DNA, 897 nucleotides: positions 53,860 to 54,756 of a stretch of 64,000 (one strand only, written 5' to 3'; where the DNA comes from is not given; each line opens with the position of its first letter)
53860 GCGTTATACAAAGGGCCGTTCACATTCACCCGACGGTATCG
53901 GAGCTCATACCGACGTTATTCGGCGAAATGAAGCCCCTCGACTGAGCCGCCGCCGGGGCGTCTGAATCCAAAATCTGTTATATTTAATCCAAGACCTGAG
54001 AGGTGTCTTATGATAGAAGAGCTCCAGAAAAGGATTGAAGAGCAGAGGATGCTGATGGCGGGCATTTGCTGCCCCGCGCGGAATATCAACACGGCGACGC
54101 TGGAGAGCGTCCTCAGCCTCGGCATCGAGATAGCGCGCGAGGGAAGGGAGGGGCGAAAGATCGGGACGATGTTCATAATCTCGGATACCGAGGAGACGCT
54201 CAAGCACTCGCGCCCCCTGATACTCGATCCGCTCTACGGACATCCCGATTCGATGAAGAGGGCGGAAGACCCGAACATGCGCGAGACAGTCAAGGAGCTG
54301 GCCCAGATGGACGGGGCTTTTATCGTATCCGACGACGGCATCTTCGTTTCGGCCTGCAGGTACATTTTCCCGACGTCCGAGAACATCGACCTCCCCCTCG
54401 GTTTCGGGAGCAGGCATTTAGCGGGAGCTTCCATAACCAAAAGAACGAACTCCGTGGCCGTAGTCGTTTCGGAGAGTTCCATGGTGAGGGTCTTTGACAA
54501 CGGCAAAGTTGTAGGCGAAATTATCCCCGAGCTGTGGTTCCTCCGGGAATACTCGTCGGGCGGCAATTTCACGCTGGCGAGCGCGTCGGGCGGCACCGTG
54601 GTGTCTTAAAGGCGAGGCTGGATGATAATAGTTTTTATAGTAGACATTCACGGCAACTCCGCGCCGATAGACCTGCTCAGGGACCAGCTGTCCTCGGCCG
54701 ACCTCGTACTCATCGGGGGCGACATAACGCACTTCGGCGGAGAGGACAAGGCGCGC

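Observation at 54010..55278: Stand-alone diadenylate-cyclase (DAC) domain gene tightly coupled to a calcineurin-like metallophosphoesterase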

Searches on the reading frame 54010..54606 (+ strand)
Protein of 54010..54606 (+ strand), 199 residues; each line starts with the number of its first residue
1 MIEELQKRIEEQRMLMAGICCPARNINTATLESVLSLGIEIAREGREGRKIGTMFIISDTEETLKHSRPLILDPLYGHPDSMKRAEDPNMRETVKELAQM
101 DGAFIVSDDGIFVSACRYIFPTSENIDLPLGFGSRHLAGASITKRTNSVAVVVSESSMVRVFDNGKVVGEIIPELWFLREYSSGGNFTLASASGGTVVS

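Call 3: search_protein_families(library=pfam, proteins=[window:54010-54606:+], max_evalue=1)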
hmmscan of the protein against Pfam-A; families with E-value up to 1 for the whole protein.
window:54010-54606:+ (199 aa): 2 families
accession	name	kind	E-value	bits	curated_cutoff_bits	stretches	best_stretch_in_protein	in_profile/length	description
PF02457.21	DAC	-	8.2e-19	67.8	27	1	42-166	3-118/119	DisA bacterial checkpoint controller nucleotide-binding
PF17331.7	GFD1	-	0.15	12.7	23.4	1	3-16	3-16/44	GFD1 mRNA transport factor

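Call 4: search_protein_families(library=ncbifam, proteins=[window:54010-54606:+], max_evalue=1)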
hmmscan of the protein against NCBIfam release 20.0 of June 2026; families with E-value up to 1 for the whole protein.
window:54010-54606:+ (199 aa): 5 families
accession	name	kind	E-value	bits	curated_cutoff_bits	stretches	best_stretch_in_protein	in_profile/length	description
NF041371.1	Diadnylcyc_Halo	equivalog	5.4e-37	127.6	430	1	28-174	124-268/270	diadenylate cyclase DacZ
NF038327.1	c-di-AMP_CdaM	exception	3.1e-08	33.4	225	1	95-158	103-164/196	diadenylate cyclase CdaM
TIGR00159.1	TIGR00159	equivalog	3.1e-06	26.7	188.8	1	101-157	169-222/254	diadenylate cyclase CdaA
NF010009.0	PRK13482.1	equivalog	4.2e-05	22.9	201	1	92-164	63-135/357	DNA integrity scanning diadenylate cyclase DisA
NF038328.1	c-di-AMP_CdaS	exception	0.00016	21.3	225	1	101-157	122-176/191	sporulation-specific diadenylate cyclase CdaS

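Call 5: find_homologous_proteins(query=window:54010-54606:+)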
Query window:54010-54606:+ (199 aa): 7182 proteins with E <= 0.001 among 7345 candidates; the best 120 are listed.
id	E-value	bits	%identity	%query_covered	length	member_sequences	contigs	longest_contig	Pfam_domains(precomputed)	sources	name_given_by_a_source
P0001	4.7e-123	426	98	100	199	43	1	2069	PF02457.22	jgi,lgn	-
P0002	1.9e-103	362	85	98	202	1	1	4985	PF02457.22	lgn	-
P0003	2.4e-84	300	74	90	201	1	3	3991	PF02457.22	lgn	-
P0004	9.1e-84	298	74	90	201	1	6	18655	PF02457.22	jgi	jgi:diadenylate cyclase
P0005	1.7e-83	297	73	90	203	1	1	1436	PF02457.22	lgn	-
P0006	1.7e-83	297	69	95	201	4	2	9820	PF02457.22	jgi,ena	-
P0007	2.1e-83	297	72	93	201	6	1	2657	PF02457.22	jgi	-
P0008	5.9e-83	295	72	90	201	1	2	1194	PF02457.22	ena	-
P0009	5.9e-83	295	72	90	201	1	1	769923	PF02457.22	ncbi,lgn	ncbi:MAG: diadenylate cyclase [Deltaproteobacteria bacterium]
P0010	2.8e-82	293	72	90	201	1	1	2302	PF02457.22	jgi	jgi:diadenylate cyclase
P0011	3.4e-82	293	73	89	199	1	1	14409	PF02457.22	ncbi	ncbi:MAG: DNA integrity scanning protein DisA nucleotide-binding domain protein [Thermodesulfobacter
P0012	6.2e-82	292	71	90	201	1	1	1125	PF02457.22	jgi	jgi:diadenylate cyclase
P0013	9.5e-82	291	68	95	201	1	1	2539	PF02457.22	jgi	jgi:DNA integrity scanning protein DisA with diadenylate cyclase activity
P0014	1.2e-81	291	69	94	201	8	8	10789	PF02457.22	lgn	-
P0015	1.2e-81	291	70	93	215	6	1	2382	PF02457.22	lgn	-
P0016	1.3e-81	291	69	94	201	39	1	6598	PF02457.22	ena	-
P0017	1.6e-81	291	69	94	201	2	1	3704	PF02457.22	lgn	-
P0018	2.0e-81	290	68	95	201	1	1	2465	PF02457.22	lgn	-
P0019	2.7e-81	290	68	95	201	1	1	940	PF02457.22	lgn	-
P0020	6.8e-81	289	69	93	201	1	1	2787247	PF02457.22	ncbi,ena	-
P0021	1.2e-80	288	71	90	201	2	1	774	PF02457.22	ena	-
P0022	1.7e-80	287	71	90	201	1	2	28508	PF02457.22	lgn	-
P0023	2.0e-80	287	69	90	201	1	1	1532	PF02457.22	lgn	-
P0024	3.6e-80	286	67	95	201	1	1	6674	PF02457.22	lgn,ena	-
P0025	6.0e-80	285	71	90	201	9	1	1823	PF02457.22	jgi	jgi:diadenylate cyclase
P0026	1.0e-79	285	69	93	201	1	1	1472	PF02457.22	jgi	jgi:DNA integrity scanning protein DisA with diadenylate cyclase activity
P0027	1.3e-79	284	68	94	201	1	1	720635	PF02457.22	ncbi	ncbi:MAG: diadenylate cyclase [Thermodesulfobacteriota bacterium]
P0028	6.5e-79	282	69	90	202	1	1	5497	PF02457.22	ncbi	-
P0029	9.3e-79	282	69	90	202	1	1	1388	PF02457.22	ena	-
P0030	1.0e-78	281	69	90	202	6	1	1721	PF02457.22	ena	-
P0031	1.5e-78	281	69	90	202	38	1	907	PF02457.22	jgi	-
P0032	7.0e-78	279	69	90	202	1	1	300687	PF02457.22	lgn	-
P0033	1.1e-77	278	68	90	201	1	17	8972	PF02457.22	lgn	-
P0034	1.5e-77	278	68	90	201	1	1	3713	PF02457.22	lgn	-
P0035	3.4e-77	276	67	92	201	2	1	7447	PF02457.22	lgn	-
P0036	6.0e-76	272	65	94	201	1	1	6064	PF02457.22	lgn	-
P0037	1.1e-75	271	64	94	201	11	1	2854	PF02457.22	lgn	-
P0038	2.9e-75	270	66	92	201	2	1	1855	PF02457.22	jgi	-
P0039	2.3e-74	267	65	97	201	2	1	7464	PF02457.22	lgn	-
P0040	3.7e-74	267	68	87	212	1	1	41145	PF02457.22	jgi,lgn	jgi:DNA integrity scanning protein DisA with diadenylate cyclase activity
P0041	5.6e-74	266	70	84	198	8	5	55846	PF02457.22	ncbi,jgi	ncbi:MAG: diadenylate cyclase [Anaerolineales bacterium]|jgi:diadenylate cyclase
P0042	1.6e-73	265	66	93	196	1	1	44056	PF02457.22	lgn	-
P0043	1.7e-73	264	66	93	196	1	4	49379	PF02457.22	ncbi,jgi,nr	ncbi:MAG: DNA integrity scanning protein DisA nucleotide-binding domain protein [Deltaproteobacteria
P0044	5.2e-73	263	65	93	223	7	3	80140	PF02457.22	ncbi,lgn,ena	-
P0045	6.2e-73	263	69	90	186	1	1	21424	PF02457.22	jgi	jgi:diadenylate cyclase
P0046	1.1e-72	262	67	91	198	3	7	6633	PF02457.22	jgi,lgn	-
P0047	1.4e-72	261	71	84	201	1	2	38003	PF02457.22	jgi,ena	-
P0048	1.4e-72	261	71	84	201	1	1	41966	PF02457.22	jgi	jgi:diadenylate cyclase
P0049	2.3e-72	261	67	87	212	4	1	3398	PF02457.22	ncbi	-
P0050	3.2e-72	260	68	87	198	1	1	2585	PF02457.22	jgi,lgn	-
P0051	4.0e-72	260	71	84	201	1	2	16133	PF02457.22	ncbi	-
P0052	5.3e-72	260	70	85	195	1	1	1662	PF02457.22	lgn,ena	-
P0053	5.3e-72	260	70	85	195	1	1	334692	PF02457.22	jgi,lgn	-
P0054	9.1e-72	259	64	93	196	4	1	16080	PF02457.22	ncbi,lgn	-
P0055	1.1e-71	258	71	84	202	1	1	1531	PF02457.22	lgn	-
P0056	1.3e-71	258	69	83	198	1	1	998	PF02457.22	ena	-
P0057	1.4e-71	258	69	85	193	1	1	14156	PF02457.22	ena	-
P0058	1.5e-71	258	71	84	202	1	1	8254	PF02457.22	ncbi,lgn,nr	ncbi:MAG TPA: diadenylate cyclase [Thermodesulfobacteriota bacterium]|nr:diadenylate cyclase [Thermo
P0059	1.5e-71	258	71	84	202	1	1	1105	PF02457.22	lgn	-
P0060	1.8e-71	258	64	90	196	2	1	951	PF02457.22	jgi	-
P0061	1.9e-71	258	71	84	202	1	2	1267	PF02457.22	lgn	-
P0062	2.0e-71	258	64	93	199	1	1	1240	PF02457.22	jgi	jgi:diadenylate cyclase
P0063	2.4e-71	257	69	85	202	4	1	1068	PF02457.22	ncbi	-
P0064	3.2e-71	257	62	97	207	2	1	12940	PF02457.22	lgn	-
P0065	3.7e-71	257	69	85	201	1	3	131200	PF02457.22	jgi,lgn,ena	jgi:DNA integrity scanning protein DisA with diadenylate cyclase activity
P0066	4.3e-71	257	69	84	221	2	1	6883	PF02457.22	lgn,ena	-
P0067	5.1e-71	256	68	84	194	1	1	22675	PF02457.22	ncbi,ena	-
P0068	5.6e-71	256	70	85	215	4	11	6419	PF02457.22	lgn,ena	-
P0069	6.9e-71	256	70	85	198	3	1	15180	PF02457.22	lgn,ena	-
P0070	7.5e-71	256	67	84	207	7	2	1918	PF02457.22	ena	-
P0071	8.4e-71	256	67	84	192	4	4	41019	PF02457.22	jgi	jgi:DNA integrity scanning protein DisA with diadenylate cyclase activity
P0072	9.0e-71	256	64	89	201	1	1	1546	PF02457.22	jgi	jgi:diadenylate cyclase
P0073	1.0e-70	255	69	86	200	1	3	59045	PF02457.22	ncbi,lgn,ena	-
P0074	1.1e-70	255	67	85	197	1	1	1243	PF02457.22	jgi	jgi:DNA integrity scanning protein DisA with diadenylate cyclase activity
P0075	1.2e-70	255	68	85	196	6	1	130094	PF02457.22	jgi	jgi:DNA integrity scanning protein DisA with diadenylate cyclase activity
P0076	1.2e-70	255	67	87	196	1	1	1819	PF02457.22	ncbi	-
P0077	1.3e-70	255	70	84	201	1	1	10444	PF02457.22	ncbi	-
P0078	1.4e-70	255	66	92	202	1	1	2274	PF02457.22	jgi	jgi:diadenylate cyclase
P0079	1.5e-70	255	65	92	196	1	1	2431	PF02457.22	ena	-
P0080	1.7e-70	255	64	89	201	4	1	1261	PF02457.22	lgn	-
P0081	1.8e-70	255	70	84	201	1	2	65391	PF02457.22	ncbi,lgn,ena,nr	ncbi:MAG TPA: diadenylate cyclase [Thermodesulfobacteriota bacterium]|nr:diadenylate cyclase [Thermo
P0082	1.9e-70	254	65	90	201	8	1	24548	PF02457.22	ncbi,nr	ncbi:diadenylate cyclase [Desulfobacterota bacterium AH_259_B03_O07]|nr:diadenylate cyclase [Desulfo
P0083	2.2e-70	254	68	85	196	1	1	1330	PF02457.22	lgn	-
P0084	2.4e-70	254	63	93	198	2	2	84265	PF02457.22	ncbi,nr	ncbi:MAG: diadenylate cyclase [Syntrophobacteraceae bacterium]|nr:diadenylate cyclase [Desulfobacter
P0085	3.2e-70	254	65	84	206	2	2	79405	PF02457.22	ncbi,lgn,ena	-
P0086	3.7e-70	254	68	86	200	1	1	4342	PF02457.22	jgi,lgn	-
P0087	3.9e-70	253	66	86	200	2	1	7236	PF02457.22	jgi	jgi:diadenylate cyclase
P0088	4.4e-70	253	61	95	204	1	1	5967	PF02457.22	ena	-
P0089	4.6e-70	253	64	93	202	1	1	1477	PF02457.22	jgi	jgi:diadenylate cyclase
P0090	4.6e-70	253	61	96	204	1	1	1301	PF02457.22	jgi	jgi:diadenylate cyclase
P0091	4.7e-70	253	68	85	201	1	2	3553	PF02457.22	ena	-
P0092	6.3e-70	253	67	85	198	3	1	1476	PF02457.22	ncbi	-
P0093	6.8e-70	253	62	96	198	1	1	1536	PF02457.22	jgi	jgi:diadenylate cyclase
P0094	7.2e-70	253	68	84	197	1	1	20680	PF02457.22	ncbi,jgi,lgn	ncbi:MAG: diadenylate cyclase [Syntrophorhabdales bacterium]|jgi:DNA integrity scanning protein DisA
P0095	7.2e-70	253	65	90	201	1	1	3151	PF02457.22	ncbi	ncbi:MAG: DNA integrity scanning protein DisA nucleotide-binding domain protein [Thermodesulfobacter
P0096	7.4e-70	253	68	84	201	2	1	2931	PF02457.22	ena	-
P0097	8.4e-70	252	65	86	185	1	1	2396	PF02457.22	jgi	jgi:DNA integrity scanning protein DisA with diadenylate cyclase activity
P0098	8.7e-70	252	65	84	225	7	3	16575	PF02457.22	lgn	-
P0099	8.8e-70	252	67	85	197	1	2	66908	PF02457.22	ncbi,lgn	-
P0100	9.2e-70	252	68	85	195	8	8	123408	PF02457.22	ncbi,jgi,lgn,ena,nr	ncbi:MAG TPA: diadenylate cyclase [Syntrophobacter fumaroxidans]|nr:diadenylate cyclase [Syntrophoba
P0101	9.5e-70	252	67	84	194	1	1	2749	PF02457.22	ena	-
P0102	9.5e-70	252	67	85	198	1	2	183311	PF02457.22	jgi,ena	jgi:DNA integrity scanning protein DisA with diadenylate cyclase activity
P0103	1.1e-69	252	68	84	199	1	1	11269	PF02457.22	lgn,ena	-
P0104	1.2e-69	252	65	91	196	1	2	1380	PF02457.22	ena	-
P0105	1.2e-69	252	70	84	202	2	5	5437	PF02457.22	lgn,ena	-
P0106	1.3e-69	252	67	84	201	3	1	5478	PF02457.22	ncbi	-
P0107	1.3e-69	252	62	94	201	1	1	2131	PF02457.22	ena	-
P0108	1.4e-69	252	63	88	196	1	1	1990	PF02457.22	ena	-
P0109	1.4e-69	252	64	89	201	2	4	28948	PF02457.22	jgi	jgi:diadenylate cyclase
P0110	1.5e-69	252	62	89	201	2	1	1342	PF02457.22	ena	-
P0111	1.6e-69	251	65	84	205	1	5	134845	PF02457.22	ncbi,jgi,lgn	jgi:DNA integrity scanning protein DisA with diadenylate cyclase activity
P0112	1.8e-69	251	64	90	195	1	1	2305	PF02457.22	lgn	-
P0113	2.0e-69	251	61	95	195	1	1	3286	PF02457.22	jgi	jgi:diadenylate cyclase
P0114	2.3e-69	251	68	86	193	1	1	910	PF02457.22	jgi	jgi:diadenylate cyclase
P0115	2.5e-69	251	63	89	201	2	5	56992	PF02457.22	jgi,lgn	jgi:diadenylate cyclase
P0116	2.6e-69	251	66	85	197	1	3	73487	PF02457.22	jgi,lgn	jgi:DNA integrity scanning protein DisA with diadenylate cyclase activity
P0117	2.6e-69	251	63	89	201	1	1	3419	PF02457.22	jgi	-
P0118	2.9e-69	251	70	84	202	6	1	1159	PF02457.22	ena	-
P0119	2.9e-69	251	59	95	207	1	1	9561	PF02457.22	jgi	-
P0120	2.9e-69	251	62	93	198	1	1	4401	PF02457.22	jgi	-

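Call 9: find_related_loci(query=A1, collection=genome_contigs, flank=4000)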
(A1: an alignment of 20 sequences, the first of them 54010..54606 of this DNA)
Query A1 (199 aa) in genome_contigs; peptide patterns used: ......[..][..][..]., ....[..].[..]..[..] (x = any residue, [..] = any of these).
600 stretches matched a pattern (row limit reached: there are more); 557 encode a relative of the query (tblastn E <= 1e-3); the best 80 are kept; 80 distinct loci.
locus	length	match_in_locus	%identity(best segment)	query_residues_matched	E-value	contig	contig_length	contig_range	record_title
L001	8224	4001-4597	94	1-199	6e-116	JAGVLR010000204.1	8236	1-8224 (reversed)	MAG: Candidatus Dadabacteria bacterium isolate SW_59 c_000000055318, whole genome shotgun sequence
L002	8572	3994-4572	90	1-193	2e-106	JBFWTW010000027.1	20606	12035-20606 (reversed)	MAG: Candidatus Dadabacteria bacterium isolate CA_2019_TPBF_56 NODE_12170_length_20606_cov_4.645002_TPBF, whole genome s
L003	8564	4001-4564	72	2-189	2e-91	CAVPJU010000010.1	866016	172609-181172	MAG: uncultured bacterium isolate MFD10007.bin.1.169 genome assembly, contig: contig_9503, whole genome shotgun sequence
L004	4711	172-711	72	4-183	3e-90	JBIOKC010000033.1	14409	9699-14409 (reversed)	MAG: Thermodesulfobacteriota bacterium isolate GcL13-15 k141_134986_length_14409_cov_15.0000, whole genome shotgun seque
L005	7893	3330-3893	69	4-191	2e-89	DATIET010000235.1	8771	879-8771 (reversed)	MAG TPA_asm: Thermodesulfobacteriota bacterium isolate SMAG_U16376 k141_808144, whole genome shotgun sequence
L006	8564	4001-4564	70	4-191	2e-89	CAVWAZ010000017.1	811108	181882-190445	MAG: uncultured delta proteobacterium isolate MFD09730.bin.2.52 genome assembly, contig: contig_4581, whole genome shotg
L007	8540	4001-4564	68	4-191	4e-88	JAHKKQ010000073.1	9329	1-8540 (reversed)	MAG: Candidatus Dadabacteria bacterium isolate CR_Sed_300A_bin.14 scaffold_2181, whole genome shotgun sequence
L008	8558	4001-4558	69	4-189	7e-88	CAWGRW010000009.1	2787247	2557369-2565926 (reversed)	MAG: uncultured bacterium isolate MFD06435.bin.1.47 genome assembly, contig: contig_17617, whole genome shotgun sequence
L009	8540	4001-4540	69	4-183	2e-86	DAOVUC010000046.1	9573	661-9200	MAG TPA_asm: Candidatus Dadabacteria bacterium isolate CSMAG_1669 CSMAG_1669_k141_956319_length_9573_cov_9.0000, whole g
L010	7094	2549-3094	68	2-183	1e-85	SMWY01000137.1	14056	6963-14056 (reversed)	MAG: Candidatus Dadabacteria bacterium isolate CR02bin9 k141_2049589, whole genome shotgun sequence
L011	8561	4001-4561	66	15-199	2e-81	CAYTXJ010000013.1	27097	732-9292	MAG TPA_asm: uncultured Desulfobacteraceae bacterium isolate binchicken_co6_314 genome assembly, contig: NODE_1495_lengt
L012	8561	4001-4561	65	15-199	4e-81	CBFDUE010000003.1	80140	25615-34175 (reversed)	MAG TPA_asm: uncultured bacterium isolate SRR6823440_concoct_100 genome assembly, contig: ERZ650341.63, whole genome sho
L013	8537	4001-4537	65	5-183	2e-78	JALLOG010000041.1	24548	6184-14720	Desulfobacterota bacterium AH_259_B03_O07 NODE_41_length_24548_cov_358.011, whole genome shotgun sequence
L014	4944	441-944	68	15-182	2e-78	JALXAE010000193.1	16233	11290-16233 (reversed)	MAG: Syntrophobacterales bacterium isolate T2_metabat1_scaf2bin.240 T2_NODE_3569_length_16233_cov_2.488389, whole genome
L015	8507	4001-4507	67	15-183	3e-77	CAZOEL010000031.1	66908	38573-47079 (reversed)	MAG TPA_asm: uncultured Syntrophobacteraceae bacterium isolate binchicken_co269_257 genome assembly, contig: NODE_377_le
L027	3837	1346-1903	58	8-183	3e-73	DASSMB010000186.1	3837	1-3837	MAG TPA_asm: Rubrobacteraceae bacterium isolate SMAG_U1187 k141_162715, whole genome shotgun sequence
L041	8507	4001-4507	63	15-183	8e-72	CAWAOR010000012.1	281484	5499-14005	MAG: uncultured delta proteobacterium isolate MFD02979.bin.1.141 genome assembly, contig: contig_32398, whole genome sho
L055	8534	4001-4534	59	14-188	3e-70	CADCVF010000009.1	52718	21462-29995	MAG: uncultured Rubrobacteraceae bacterium isolate AVDCRST_MAG58 genome assembly, contig: NODE123, whole genome shotgun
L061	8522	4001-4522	59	10-183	2e-69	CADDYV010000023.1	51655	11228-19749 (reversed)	Actinobacteria bacterium isolate 12 genome assembly, contig: NODE_318_length_51655_cov_33.385014, whole genome shotgun s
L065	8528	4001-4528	59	8-183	1e-69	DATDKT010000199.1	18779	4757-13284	MAG TPA_asm: Rubrobacteraceae bacterium isolate SMAG_U365 k141_42997, whole genome shotgun sequence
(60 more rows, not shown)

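Call 13: search_solved_structures(query=window:54010-54606:+, max_evalue=0.01, show_alignments=2)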
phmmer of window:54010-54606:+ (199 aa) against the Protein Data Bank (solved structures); distinct sequences matched with E-value up to 0.01: 12.
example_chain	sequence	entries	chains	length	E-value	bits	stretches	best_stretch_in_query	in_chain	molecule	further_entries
8ofo_AAA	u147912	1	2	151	6.3e-05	26.1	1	100-157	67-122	Diadenylate cyclase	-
8ogk_A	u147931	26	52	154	0.00017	24.8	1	99-174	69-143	Cyclic di-AMP synthase CdaA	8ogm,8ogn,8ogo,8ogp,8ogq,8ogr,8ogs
9g0g_A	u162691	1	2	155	0.00017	24.7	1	99-174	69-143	Cyclic di-AMP synthase CdaA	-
7ojs_H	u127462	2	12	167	0.00018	24.6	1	100-174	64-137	Cyclic di-AMP synthase CdaA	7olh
6huw_A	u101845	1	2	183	0.00022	24.3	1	100-174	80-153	Diadenylate cyclase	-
7l8n_A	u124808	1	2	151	0.0011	22.1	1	99-171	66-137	Diadenylate cyclase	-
7dfx_A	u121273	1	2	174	0.0031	20.6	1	99-158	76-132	DAC domain-containing protein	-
7dg0_A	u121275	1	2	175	0.0032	20.6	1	99-158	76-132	DAC domain-containing protein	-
6gyw_A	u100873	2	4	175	0.0075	19.4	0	100-176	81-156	Diadenylate cyclase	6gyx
6hvl_A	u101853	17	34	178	0.0077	19.3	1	100-164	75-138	Diadenylate cyclase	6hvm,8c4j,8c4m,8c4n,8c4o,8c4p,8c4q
6gyy_A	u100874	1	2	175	0.0084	19.2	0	100-176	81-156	Diadenylate cyclase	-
4rv7_A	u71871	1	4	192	0.0089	19.1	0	100-157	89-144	Diadenylate cyclase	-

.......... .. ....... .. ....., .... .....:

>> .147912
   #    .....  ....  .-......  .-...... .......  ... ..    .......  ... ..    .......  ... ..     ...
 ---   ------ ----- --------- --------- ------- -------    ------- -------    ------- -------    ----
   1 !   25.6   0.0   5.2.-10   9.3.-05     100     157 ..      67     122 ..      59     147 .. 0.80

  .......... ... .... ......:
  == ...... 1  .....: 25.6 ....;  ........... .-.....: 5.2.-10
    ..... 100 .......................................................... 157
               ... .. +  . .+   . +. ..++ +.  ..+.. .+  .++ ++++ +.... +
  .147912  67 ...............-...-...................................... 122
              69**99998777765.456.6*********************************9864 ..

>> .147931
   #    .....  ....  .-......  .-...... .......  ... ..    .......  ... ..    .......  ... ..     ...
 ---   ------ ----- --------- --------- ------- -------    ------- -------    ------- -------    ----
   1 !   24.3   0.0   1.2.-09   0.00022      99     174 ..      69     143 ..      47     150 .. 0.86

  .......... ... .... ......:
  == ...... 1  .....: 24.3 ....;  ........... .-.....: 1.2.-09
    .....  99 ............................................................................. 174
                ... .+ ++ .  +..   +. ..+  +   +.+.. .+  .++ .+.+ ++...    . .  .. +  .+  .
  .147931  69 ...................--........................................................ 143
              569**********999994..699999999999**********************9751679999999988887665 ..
